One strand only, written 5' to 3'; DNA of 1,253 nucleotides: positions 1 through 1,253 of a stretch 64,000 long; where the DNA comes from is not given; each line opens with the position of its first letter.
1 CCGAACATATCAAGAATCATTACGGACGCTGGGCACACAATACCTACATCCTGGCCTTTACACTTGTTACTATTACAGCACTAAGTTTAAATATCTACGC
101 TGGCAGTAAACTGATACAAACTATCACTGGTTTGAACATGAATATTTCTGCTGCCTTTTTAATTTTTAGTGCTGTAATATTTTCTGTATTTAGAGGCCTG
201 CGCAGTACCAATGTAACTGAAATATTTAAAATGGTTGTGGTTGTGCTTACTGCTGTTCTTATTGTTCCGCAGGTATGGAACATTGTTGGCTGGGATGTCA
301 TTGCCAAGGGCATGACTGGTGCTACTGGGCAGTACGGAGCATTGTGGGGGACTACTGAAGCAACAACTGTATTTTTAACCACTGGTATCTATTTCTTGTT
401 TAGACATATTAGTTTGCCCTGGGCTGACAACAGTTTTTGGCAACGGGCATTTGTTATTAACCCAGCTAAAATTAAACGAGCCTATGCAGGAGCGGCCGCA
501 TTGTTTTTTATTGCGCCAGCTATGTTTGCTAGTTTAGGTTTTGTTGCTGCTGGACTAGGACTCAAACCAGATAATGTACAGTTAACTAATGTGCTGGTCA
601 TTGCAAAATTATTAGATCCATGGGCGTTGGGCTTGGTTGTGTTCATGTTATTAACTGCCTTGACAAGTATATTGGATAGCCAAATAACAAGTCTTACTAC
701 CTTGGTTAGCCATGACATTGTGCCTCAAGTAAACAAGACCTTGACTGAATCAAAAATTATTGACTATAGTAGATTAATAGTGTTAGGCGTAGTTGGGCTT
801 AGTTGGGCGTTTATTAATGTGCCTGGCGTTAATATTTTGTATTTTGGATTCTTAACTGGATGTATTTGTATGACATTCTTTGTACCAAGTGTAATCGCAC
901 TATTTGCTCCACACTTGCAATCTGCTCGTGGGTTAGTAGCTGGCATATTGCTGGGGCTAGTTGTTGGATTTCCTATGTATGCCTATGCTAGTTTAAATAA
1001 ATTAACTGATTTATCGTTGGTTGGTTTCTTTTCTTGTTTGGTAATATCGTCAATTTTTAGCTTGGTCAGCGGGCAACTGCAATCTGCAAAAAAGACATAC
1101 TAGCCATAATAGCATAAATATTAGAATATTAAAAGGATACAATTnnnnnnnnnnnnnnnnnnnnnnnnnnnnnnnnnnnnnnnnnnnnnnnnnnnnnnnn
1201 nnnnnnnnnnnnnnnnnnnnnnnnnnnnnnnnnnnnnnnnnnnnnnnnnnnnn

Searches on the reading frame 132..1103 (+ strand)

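Call 18: search_protein_families(library=phrogs, proteins=[window:132-1103:+], max_evalue=0.001)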
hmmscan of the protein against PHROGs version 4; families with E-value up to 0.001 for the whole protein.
window:132-1103:+ (323 aa): 1 family
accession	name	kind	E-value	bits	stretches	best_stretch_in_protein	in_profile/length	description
phrog_20720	-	unknown function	2.5e-33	116.6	1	7-319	158-457/460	-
